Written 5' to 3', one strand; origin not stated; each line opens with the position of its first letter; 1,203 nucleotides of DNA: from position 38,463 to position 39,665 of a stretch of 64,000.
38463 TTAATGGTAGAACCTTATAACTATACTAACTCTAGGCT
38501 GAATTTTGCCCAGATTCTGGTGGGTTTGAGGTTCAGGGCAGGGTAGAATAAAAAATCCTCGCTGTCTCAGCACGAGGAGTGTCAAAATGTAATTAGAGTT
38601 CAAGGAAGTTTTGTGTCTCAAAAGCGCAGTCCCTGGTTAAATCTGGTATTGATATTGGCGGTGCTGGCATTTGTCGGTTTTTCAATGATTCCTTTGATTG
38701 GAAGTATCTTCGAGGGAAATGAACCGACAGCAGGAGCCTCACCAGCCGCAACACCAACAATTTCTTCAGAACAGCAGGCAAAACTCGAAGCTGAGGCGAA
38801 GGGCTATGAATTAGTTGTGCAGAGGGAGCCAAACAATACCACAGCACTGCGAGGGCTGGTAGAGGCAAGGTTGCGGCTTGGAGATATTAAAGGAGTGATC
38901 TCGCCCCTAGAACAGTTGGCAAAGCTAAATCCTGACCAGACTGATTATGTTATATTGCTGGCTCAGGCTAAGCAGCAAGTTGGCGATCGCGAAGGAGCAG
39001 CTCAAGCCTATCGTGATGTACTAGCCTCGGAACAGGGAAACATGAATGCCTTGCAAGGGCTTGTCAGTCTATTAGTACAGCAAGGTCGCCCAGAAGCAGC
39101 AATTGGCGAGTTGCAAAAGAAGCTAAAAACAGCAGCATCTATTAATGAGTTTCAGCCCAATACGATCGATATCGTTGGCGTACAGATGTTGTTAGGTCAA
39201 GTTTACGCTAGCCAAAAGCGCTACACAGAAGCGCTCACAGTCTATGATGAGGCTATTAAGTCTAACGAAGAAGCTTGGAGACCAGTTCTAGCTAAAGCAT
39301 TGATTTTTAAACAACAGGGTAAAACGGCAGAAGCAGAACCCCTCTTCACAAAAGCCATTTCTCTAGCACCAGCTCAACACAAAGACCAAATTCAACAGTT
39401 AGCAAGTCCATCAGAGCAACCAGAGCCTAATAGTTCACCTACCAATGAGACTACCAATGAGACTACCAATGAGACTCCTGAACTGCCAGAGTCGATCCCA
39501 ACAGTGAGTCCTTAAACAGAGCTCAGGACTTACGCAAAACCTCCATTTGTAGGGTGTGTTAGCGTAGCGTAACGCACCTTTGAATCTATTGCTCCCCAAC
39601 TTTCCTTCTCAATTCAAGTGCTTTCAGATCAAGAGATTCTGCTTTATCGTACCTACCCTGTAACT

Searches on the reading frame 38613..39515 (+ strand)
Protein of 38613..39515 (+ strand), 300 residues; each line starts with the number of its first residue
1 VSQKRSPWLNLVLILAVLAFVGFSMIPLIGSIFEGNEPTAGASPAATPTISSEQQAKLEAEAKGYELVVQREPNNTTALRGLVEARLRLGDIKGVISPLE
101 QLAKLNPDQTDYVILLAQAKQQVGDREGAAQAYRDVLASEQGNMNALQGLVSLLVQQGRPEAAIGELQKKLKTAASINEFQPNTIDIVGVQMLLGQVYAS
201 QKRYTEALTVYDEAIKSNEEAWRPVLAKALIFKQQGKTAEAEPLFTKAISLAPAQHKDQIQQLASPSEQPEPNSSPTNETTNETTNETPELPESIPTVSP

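Call 31: search_protein_families(library=pfam, proteins=[window:38613-39515:+], max_evalue=0.001)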
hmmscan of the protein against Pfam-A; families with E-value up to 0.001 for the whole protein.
window:38613-39515:+ (300 aa): 19 families
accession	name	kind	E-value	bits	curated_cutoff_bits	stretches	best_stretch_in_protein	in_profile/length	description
PF13428.12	TPR_14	-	9.1e-16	57.2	23.5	0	78-119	3-44/44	Tetratricopeptide repeat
PF13432.12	TPR_16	-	1.6e-15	57.7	32.7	2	193-254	2-63/65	Tetratricopeptide repeat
PF14559.12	TPR_19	-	2.4e-14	53.8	25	1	124-168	5-49/68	Tetratricopeptide repeat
PF13181.12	TPR_8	-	5.3e-13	48.4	25.7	0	191-219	4-32/34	Tetratricopeptide repeat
PF07719.23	TPR_2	-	6.7e-12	45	27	1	192-219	5-32/34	Tetratricopeptide repeat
PF00515.34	TPR_1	-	5.7e-11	42.2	27.8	1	193-218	6-31/34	Tetratricopeptide repeat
PF13176.12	TPR_7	-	4.3e-10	39.3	27.9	0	193-217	4-30/36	Tetratricopeptide repeat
PF23914.1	TPR_CcmH_CycH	-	3.5e-08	33.9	42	1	70-172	44-149/158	Cytochrome c-type biogenesis protein H TPR domain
PF13424.12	TPR_12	-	3.7e-08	33.9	30.1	0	192-216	7-31/77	Tetratricopeptide repeat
PF25064.1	ARM_TT21_5th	-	7.2e-08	33.2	27.8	0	114-170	5-61/117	TT21 fifth ARM repeats domain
PF12895.13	ANAPC3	-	1.1e-07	32.4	27.2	0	192-244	27-78/82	Anaphase-promoting complex, cyclosome, subunit 3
PF13374.12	TPR_10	-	1.2e-07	31.9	27.5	0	194-220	8-34/42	Tetratricopeptide repeat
PF13371.12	TPR_9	-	1.5e-07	31.8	35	0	194-256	1-61/73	Tetratricopeptide repeat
PF03704.23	BTAD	-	2e-07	31.9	22.1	1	73-136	59-122/146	Bacterial transcriptional activator domain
PF12569.14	NatA_aux_su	-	4.9e-06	26.2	33.3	1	187-251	191-255/515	N-terminal acetyltransferase A, auxiliary subunit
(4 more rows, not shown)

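Call 54: find_encoding_contigs(protein=window:38613-39515:+, flank=10000, max_places=10)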
Protein window:38613-39515:+ (300 aa): no gene with exactly this product is on record in the collection.
